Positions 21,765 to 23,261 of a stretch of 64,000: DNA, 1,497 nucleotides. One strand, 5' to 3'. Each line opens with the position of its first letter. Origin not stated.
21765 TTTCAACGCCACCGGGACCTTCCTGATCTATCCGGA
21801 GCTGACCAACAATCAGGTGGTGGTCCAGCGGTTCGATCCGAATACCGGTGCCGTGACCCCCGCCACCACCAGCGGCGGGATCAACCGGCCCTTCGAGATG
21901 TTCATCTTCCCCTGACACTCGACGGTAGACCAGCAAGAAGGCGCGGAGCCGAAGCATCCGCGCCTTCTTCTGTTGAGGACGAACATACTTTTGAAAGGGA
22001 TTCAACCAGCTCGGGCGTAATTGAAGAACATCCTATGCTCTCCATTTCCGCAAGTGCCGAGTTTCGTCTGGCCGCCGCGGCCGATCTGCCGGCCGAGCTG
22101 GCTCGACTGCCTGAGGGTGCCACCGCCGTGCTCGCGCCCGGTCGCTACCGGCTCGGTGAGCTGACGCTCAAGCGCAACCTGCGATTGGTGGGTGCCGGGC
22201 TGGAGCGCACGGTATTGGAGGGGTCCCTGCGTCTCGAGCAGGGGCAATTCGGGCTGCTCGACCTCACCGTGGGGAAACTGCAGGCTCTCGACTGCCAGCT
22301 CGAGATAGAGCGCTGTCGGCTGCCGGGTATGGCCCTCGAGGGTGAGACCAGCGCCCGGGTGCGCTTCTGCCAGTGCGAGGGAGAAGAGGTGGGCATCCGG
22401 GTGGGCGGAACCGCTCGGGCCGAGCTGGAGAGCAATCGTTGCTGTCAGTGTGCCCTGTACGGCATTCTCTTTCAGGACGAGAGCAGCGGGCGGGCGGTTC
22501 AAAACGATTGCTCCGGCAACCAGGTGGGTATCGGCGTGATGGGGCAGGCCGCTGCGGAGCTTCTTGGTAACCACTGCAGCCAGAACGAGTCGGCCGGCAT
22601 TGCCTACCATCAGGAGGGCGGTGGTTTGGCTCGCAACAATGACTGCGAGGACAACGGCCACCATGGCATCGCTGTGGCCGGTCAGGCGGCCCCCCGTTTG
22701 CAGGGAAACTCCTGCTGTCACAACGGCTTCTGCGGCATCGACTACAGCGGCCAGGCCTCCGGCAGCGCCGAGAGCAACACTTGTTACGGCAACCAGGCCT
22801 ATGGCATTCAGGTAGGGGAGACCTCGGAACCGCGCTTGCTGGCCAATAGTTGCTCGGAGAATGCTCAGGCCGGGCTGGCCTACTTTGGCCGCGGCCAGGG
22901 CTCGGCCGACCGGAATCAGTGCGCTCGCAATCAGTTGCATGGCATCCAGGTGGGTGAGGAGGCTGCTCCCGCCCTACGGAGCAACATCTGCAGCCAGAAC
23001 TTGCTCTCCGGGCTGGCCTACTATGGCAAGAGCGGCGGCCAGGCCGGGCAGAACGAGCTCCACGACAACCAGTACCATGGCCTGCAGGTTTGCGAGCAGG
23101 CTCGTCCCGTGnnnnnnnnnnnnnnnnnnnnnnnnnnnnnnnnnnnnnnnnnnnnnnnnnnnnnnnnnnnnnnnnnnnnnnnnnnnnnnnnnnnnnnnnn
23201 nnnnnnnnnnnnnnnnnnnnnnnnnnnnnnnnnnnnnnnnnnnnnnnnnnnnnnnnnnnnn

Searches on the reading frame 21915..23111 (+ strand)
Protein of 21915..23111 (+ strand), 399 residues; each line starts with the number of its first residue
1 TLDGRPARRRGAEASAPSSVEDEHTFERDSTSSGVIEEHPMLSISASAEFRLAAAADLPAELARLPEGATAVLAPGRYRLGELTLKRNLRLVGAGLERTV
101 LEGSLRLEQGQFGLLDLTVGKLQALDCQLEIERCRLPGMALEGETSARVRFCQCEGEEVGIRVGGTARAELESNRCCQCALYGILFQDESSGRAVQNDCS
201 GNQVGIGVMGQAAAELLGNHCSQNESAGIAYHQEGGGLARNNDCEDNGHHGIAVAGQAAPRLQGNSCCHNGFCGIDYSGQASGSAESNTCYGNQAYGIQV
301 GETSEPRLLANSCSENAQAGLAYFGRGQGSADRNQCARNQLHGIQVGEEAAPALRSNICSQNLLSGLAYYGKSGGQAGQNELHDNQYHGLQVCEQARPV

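Call 32: search_protein_families(library=pfam, proteins=[window:21915-23111:+], max_evalue=0.0001)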
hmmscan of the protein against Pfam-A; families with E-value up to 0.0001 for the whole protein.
window:21915-23111:+ (399 aa): 2 families
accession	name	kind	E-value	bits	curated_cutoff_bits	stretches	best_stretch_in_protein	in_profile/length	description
PF13229.12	Beta_helix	-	5.2e-37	127.4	25.9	3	250-393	1-145/158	Right handed beta helix region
PF05048.19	NosD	-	4.1e-17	62.8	23.6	2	138-230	62-154/212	Periplasmic copper-binding protein (NosD)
